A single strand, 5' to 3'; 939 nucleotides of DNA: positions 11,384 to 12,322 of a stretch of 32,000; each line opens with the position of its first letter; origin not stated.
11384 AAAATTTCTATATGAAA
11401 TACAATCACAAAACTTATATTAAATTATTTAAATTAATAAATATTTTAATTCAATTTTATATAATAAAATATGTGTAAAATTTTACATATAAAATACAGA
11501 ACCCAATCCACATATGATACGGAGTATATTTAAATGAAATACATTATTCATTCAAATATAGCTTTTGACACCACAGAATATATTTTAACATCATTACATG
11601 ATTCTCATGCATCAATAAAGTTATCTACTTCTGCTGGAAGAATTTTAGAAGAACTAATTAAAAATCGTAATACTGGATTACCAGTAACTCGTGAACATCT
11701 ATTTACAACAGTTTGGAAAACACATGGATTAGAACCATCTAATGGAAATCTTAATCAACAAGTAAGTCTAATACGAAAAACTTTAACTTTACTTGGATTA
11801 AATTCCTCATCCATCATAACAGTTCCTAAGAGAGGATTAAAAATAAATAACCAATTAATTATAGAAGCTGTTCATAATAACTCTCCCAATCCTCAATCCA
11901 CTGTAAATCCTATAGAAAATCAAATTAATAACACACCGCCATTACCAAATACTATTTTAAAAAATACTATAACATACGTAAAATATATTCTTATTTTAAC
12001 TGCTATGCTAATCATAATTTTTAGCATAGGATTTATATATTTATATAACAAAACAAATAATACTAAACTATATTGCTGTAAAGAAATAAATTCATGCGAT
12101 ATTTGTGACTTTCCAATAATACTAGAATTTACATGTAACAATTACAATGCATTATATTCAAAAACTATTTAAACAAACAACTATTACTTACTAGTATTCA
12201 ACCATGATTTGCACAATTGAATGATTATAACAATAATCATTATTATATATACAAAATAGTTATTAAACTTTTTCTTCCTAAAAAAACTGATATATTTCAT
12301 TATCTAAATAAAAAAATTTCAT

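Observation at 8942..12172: Divergent pair at the only synteny break: an intact OprC-like TonB-dependent transporter and a ToxR/TcpP-type membrane regulator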

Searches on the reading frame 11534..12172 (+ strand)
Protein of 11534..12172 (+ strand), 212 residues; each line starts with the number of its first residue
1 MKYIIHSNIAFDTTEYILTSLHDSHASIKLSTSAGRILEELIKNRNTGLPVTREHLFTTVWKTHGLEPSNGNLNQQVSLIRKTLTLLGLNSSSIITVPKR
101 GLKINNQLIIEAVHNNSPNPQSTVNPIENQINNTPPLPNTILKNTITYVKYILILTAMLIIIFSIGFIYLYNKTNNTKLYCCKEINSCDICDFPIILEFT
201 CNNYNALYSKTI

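Call 3: search_protein_families(library=pfam, proteins=[window:11534-12172:+], max_evalue=1)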
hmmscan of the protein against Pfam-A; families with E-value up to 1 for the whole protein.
window:11534-12172:+ (212 aa): 2 families
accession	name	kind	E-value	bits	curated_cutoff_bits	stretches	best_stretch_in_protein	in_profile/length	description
PF00486.34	Trans_reg_C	-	3.2e-07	30.8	26.2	1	27-101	3-74/77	Transcriptional regulatory protein, C terminal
PF00268.27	Ribonuc_red_sm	-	0.16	11.8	33.6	1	126-210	132-209/281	Ribonucleotide reductase, small chain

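Call 4: search_protein_families(library=ncbifam, proteins=[window:11534-12172:+], max_evalue=1)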
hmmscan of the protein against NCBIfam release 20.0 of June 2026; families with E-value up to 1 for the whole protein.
window:11534-12172:+ (212 aa): 3 families
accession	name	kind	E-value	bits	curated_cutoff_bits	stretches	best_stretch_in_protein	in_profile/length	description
NF007540.1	PRK10153.1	equivalog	0.00066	18.6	400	1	51-129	48-123/516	lysine decarboxylation/transport transcriptional activator CadC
NF005922.0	PRK07928.1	equivalog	0.041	14.3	155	1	138-172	49-80/119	NADH-quinone oxidoreductase subunit A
NF047528.1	LIMLP_03685_anti-sigma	equivalog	0.059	12.5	200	1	125-191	38-103/347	LIMLP_03685 family anti-sigma factor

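Call 6: find_homologous_proteins(query=window:11534-12172:+, max_evalue=0.001)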
Query window:11534-12172:+ (212 aa): 41 proteins with E <= 0.001 among 179 candidates.
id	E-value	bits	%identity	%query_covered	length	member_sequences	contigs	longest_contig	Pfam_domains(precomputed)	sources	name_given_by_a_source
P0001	3.3e-133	459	100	100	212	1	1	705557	PF00486.35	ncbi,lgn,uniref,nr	ncbi:transcriptional regulatory protein, C terminal domain [Candidatus Blochmanniella floridana]|uni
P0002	4.9e-78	279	67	93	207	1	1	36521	PF00486.35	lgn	-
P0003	1.8e-77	278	66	97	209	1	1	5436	-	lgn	-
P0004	7.3e-77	276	66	100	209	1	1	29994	PF00486.35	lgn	-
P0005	3.8e-74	267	63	98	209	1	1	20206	-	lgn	-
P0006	4.2e-74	267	63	98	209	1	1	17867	PF00486.35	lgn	-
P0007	5.8e-74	266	63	98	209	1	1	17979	PF00486.35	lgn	-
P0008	1.3e-71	258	62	96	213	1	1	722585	PF00486.35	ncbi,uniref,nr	ncbi:conserved hypothetical protein [Candidatus Blochmanniella vafra str. BVAF]|uniref:OmpR/PhoB-typ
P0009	1.5e-71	258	61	100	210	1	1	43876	PF00486.35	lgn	-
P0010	1.9e-69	251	60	96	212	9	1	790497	PF00486.35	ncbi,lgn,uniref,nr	ncbi:winged helix-turn-helix domain-containing protein [Blochmannia endosymbiont of Camponotus sp.]|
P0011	2.1e-68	248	61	96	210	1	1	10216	-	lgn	-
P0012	7.6e-68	246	60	100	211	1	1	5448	PF00486.35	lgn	-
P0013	1.1e-67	246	59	100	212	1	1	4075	PF00486.35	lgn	-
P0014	1.2e-67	245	61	91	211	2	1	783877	-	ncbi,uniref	ncbi:winged helix-turn-helix domain-containing protein [Candidatus Blochmannia sp. SNP]|uniref:winge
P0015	2.6e-67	244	58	100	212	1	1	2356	PF00486.35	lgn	-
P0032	7.0e-57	210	56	91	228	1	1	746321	-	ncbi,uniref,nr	ncbi:winged helix-turn-helix domain-containing protein [Candidatus Blochmannia ocreatus (nom. nud.)]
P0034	3.5e-55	205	52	96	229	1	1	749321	PF00486.35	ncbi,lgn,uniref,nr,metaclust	ncbi:winged helix-turn-helix domain-containing protein [Blochmannia endosymbiont of Polyrhachis (Hed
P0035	1.3e-52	196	51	97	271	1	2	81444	PF00486.35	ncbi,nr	ncbi:MAG: putative transcriptional regulator YqeI [Sodalis sp. Psp]|nr:putative transcriptional regu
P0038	1.4e-45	173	51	84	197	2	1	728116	PF00486.35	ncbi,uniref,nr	ncbi:winged helix-turn-helix domain-containing protein [Blochmannia endosymbiont of Colobopsis nippo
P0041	1.7e-35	140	52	58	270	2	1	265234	PF00486.35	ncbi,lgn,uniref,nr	ncbi:winged helix-turn-helix domain-containing protein [Biostraticola tofi]|uniref:DNA-binding winge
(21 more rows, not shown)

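Call 9: find_encoding_contigs(protein=P0035, flank=8000, max_places=3)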
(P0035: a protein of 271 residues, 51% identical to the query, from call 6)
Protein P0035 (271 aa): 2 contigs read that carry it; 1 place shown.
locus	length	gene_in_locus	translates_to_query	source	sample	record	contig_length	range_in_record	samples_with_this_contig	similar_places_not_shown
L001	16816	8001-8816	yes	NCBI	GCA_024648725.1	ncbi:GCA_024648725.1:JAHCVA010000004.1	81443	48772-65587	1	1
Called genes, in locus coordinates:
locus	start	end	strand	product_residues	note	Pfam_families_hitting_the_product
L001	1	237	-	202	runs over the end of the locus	PF03548:LolA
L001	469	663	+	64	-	-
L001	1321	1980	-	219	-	PF13491:FtsK_4TM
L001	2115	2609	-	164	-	PF13404:HTH_AsnC-type, PF13412:HTH_24, PF01037:AsnC_trans_reg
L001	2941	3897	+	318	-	PF01134:GIDA (faint), PF03486:HI0933_like (faint), PF07992:Pyr_redox_2, PF13738:Pyr_redox_3, PF00070:Pyr_redox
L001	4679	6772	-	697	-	PF07715:Plug, PF00593:TonB_dep_Rec_b-barrel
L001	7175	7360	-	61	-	-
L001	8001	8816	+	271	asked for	PF00486:Trans_reg_C (weak)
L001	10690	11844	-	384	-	PF00438:S-AdoMet_synt_N, PF02772:S-AdoMet_synt_M, PF02773:S-AdoMet_synt_C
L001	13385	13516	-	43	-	-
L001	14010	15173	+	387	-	PF00162:PGK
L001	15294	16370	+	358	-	PF01116:F_bP_aldolase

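Call 10: find_encoding_contigs(protein=P0041, flank=8000, max_places=3)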
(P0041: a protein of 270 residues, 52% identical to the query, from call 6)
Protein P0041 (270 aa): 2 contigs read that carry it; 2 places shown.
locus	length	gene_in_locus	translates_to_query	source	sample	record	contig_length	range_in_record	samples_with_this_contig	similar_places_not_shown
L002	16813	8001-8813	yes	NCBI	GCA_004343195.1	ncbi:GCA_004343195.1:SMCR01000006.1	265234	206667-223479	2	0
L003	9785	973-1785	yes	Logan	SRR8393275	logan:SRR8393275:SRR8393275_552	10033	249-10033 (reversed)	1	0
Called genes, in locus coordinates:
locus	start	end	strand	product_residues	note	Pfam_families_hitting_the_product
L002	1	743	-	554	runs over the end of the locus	PF08019:EptA_B_N, PF00884:Sulfatase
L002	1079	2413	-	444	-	PF00860:Xan_ur_permease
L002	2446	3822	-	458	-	PF01979:Amidohydro_1, PF07969:Amidohydro_3 (weak)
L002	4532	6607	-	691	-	PF07715:Plug, PF00593:TonB_dep_Rec_b-barrel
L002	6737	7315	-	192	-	PF11162:DUF2946 (weak)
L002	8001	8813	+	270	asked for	PF00486:Trans_reg_C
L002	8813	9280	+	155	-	PF15941:FidL_like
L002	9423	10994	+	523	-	PF02743:dCache_1, PF22588:dCache_1_like, PF00990:GGDEF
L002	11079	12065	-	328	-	PF08240:ADH_N, PF00107:ADH_zinc_N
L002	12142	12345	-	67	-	-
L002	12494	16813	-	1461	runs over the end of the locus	-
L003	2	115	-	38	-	?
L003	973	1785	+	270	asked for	PF00486:Trans_reg_C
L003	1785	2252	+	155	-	PF15941:FidL_like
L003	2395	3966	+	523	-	PF02743:dCache_1, PF22588:dCache_1_like, PF00990:GGDEF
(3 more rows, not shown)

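Call 17: find_related_loci(query=A1, collection=genome_contigs, flank=7000)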
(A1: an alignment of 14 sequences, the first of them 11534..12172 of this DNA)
Query A1 (212 aa) in genome_contigs; peptide patterns used: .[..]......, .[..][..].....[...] (x = any residue, [..] = any of these).
173 stretches matched a pattern; 14 encode a relative of the query (tblastn E <= 1e-3); 14 distinct loci.
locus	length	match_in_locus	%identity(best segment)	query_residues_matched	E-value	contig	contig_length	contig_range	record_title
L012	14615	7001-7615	51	1-205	1e-59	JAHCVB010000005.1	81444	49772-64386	MAG: Sodalis sp. Psp HNEKOMLI_5, whole genome shotgun sequence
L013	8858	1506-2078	51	1-193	3e-57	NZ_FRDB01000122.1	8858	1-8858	Candidatus Sodalis sp. SoCistrobi voucher 3249, whole genome shotgun sequence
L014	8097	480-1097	46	1-205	6e-50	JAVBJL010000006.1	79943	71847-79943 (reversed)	MAG: Wigglesworthia glossinidia isolate MAG-1 Seq06, whole genome shotgun sequence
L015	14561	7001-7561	45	1-190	5e-44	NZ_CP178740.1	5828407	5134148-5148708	Sodalis sp. RH13 chromosome, complete genome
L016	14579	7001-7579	42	1-193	6e-43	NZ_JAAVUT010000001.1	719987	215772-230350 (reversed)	Sodalis sp. dw_96 1, whole genome shotgun sequence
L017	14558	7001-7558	42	1-190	5e-43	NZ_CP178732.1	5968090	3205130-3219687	Sodalis sp. RH21 chromosome, complete genome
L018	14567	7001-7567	45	1-190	3e-41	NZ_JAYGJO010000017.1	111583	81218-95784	Acerihabitans sp. TG2 17, whole genome shotgun sequence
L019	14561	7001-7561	40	1-190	7e-41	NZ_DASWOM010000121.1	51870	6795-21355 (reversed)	MAG: Acerihabitans sp. isolate SMAG_U3441 k141_2192569, whole genome shotgun sequence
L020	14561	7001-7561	40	1-190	1e-40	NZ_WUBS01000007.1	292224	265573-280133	Acerihabitans arboris strain SAP-6 contig7, whole genome shotgun sequence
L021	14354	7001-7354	57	1-118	6e-40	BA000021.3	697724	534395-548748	Wigglesworthia glossinidia endosymbiont of Glossina brevipalpis DNA, complete genome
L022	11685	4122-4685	41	1-190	1e-39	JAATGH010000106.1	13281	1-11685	MAG: Enterobacterales bacterium isolate bin_314 k141_5696484, whole genome shotgun sequence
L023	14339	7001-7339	55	1-113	2e-39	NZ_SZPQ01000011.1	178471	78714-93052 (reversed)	Martelella alba strain BGMRC 2031 Scaffold8_1, whole genome shotgun sequence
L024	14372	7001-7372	52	1-124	1e-36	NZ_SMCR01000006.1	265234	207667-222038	Biostraticola tofi strain DSM 19580 Ga0244679_106, whole genome shotgun sequence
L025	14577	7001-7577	42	1-193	4e-35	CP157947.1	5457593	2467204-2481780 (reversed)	Acerihabitans sp. KWT182 chromosome, complete genome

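Call 29: find_encoding_contigs(protein=P0034, flank=6000, max_places=1)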
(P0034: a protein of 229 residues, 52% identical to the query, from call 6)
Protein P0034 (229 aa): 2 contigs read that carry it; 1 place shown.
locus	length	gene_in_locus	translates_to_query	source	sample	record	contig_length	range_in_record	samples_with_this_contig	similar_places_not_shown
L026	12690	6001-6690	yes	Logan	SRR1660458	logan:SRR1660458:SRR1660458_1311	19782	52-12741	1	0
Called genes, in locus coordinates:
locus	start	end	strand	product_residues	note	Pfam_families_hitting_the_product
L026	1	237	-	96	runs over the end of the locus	?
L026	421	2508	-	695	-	PF13491:FtsK_4TM, PF17854:FtsK_alpha, PF01580:FtsK_SpoIIIE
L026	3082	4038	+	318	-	PF00890:FAD_binding_2 (faint), PF01134:GIDA (faint), PF07992:Pyr_redox_2, PF13738:Pyr_redox_3, PF00070:Pyr_redox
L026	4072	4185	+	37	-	-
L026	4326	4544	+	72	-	PF01176:eIF-1a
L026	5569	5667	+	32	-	-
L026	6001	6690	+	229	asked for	PF00486:Trans_reg_C (weak)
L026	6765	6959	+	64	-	-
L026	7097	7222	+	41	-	-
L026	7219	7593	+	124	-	PF11969:DcpS_C, PF01230:HIT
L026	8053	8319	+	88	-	PF13036:LpoB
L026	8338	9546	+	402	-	PF12704:MacB_PCD, PF02687:FtsX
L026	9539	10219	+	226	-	PF00005:ABC_tran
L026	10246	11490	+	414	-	PF12704:MacB_PCD (weak), PF02687:FtsX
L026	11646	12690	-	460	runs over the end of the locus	PF00206:Lyase_1, PF08328:ASL_C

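Call 30: find_encoding_contigs(protein=P0038, flank=6000, max_places=1)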
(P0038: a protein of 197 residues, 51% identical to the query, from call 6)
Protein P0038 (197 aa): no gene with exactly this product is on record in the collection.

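Call 31: find_encoding_contigs(protein=P0008, flank=6000, max_places=1)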
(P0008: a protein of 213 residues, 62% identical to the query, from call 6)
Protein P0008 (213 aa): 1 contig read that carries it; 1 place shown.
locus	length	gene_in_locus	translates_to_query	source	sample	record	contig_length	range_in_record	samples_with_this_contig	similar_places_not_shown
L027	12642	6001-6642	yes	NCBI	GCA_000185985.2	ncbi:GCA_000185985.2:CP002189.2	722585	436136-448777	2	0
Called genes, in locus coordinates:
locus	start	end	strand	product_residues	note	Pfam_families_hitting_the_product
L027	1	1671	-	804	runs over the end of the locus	PF13491:FtsK_4TM, PF17854:FtsK_alpha, PF01580:FtsK_SpoIIIE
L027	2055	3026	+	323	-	PF00890:FAD_binding_2 (faint), PF03486:HI0933_like (faint), PF07992:Pyr_redox_2, PF13738:Pyr_redox_3, PF00070:Pyr_redox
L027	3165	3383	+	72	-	PF01176:eIF-1a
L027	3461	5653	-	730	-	PF07715:Plug, PF00593:TonB_dep_Rec_b-barrel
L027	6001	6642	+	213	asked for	PF00486:Trans_reg_C (weak)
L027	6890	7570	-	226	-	PF01464:SLT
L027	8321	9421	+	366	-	PF02540:NAD_synthase (faint), PF02568:ThiI (weak), PF03054:tRNA_Me_trans, PF20259:tRNA_Me_trans_M, PF20258:tRNA_Me_trans_C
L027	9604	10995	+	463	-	PF00206:Lyase_1, PF08328:ASL_C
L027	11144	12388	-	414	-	PF12704:MacB_PCD (weak), PF02687:FtsX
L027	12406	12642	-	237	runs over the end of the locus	PF02463:SMC_N (faint), PF00005:ABC_tran, PF13304:AAA_21 (faint)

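Call 32: find_encoding_contigs(protein=P0010, flank=6000, max_places=1)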
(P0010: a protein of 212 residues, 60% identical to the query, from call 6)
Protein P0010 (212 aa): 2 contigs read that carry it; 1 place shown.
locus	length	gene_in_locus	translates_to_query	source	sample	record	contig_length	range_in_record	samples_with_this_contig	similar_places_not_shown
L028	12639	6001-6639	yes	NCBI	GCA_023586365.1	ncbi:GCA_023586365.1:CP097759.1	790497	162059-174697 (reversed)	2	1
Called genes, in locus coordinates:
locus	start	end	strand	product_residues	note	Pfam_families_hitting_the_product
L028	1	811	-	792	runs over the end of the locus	PF13491:FtsK_4TM, PF17854:FtsK_alpha, PF01580:FtsK_SpoIIIE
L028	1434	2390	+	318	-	PF03486:HI0933_like (faint), PF07992:Pyr_redox_2, PF13738:Pyr_redox_3, PF00070:Pyr_redox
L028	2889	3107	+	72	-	PF01176:eIF-1a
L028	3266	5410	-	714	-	PF07715:Plug, PF00593:TonB_dep_Rec_b-barrel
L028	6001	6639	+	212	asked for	PF00486:Trans_reg_C (weak)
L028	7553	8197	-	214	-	PF01464:SLT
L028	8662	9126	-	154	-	PF01325:Fe_dep_repress, PF01047:MarR (faint), PF02742:Fe_dep_repr_C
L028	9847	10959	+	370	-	PF02540:NAD_synthase (weak), PF03054:tRNA_Me_trans, PF20259:tRNA_Me_trans_M, PF20258:tRNA_Me_trans_C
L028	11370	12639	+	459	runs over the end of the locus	PF00206:Lyase_1, PF08328:ASL_C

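Call 33: find_encoding_contigs(protein=P0032, flank=6000, max_places=1)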
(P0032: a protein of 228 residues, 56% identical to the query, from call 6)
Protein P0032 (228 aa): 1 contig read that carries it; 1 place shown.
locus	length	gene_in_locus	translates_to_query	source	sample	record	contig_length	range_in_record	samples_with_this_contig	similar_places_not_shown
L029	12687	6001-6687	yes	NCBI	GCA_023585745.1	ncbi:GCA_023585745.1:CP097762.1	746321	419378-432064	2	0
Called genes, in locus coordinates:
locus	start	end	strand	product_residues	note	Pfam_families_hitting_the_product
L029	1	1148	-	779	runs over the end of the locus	PF13491:FtsK_4TM, PF17854:FtsK_alpha, PF01580:FtsK_SpoIIIE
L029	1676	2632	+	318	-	PF01134:GIDA (faint), PF03486:HI0933_like (faint), PF07992:Pyr_redox_2, PF13738:Pyr_redox_3, PF00070:Pyr_redox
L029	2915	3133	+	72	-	PF01176:eIF-1a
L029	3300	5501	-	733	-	PF07715:Plug, PF00593:TonB_dep_Rec_b-barrel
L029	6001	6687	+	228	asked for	-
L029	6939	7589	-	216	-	PF01464:SLT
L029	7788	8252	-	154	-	PF01325:Fe_dep_repress, PF12802:MarR_2 (faint), PF01047:MarR (weak), PF02742:Fe_dep_repr_C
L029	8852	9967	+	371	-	PF02540:NAD_synthase, PF02568:ThiI (weak), PF03054:tRNA_Me_trans, PF20259:tRNA_Me_trans_M, PF20258:tRNA_Me_trans_C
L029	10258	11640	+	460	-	PF00206:Lyase_1, PF08328:ASL_C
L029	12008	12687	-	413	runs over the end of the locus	PF02687:FtsX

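Call 52: search_protein_families(library=pfam, proteins=[L002:8813-9280:+, P0041, L021:7001-7804:+, L002:6737-7315:-], max_evalue=0.1)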
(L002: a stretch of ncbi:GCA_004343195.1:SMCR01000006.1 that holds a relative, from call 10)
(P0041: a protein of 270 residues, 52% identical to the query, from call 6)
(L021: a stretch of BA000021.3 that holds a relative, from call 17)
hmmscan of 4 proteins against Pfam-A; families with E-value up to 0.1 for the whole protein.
L002:8813-9280:+ (155 aa): 2 families
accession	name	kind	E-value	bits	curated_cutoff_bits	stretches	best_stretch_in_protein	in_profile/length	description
PF15941.10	FidL_like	-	3.9e-11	43.7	27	1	69-152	1-87/87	FidL-like putative membrane protein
PF07316.16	DUF1463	-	0.056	13.7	25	1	36-116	53-127/137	Protein of unknown function (DUF1463)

P0041 (270 aa): 2 families
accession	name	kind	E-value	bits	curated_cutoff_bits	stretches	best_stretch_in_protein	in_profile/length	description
PF00486.34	Trans_reg_C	-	2.6e-08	34.3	26.2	1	28-102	4-75/77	Transcriptional regulatory protein, C terminal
PF00335.26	Tetraspanin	-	0.091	12.8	32.1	0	148-221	75-126/225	Tetraspanin family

L021:7001-7804:+ (267 aa): 3 families
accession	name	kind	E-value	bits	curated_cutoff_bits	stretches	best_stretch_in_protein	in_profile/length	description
PF00486.34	Trans_reg_C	-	9.4e-05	22.9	26.2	1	26-102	2-75/77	Transcriptional regulatory protein, C terminal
PF12500.13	TRSP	-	0.05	13.9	25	0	192-236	67-111/128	TRSP domain C terminus to PRTase_2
PF00957.27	Synaptobrevin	-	0.073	13.3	26.4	0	142-164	65-87/89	Synaptobrevin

L002:6737-7315:- (192 aa): 1 family
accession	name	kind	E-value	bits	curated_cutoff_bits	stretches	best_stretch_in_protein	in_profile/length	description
PF11162.13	DUF2946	-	6.3e-09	37.1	23.7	1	13-188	1-117/117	Protein of unknown function (DUF2946)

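Call 71: search_solved_structures(query=A1, max_evalue=1)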
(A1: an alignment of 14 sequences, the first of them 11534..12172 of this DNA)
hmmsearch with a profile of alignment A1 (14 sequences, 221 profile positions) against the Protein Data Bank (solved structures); distinct sequences matched with E-value up to 1: 7.
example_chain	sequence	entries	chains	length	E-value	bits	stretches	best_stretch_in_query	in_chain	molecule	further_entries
8b4b_W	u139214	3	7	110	1.9e-13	53.5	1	1-105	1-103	Cholera toxin transcriptional activator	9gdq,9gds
8b4c_D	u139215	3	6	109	2e-13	53.5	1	1-105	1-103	Cholera toxin transcriptional activator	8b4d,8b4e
7nmb_A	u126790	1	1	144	1.8e-12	50.3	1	2-114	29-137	Cholera toxin transcriptional activator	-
5ju7_A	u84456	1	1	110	0.00032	23.4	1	44-104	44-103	Transcriptional activator CadC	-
5ezb_A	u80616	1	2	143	0.36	13.4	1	19-61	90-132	Chicken prestin STAS domain,Chicken prestin STAS domain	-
6cqg_A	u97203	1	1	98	0.68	12.5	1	45-62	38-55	DNA-binding response regulator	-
2d1v_A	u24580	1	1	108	0.93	12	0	41-62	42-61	Transcriptional regulatory protein yycF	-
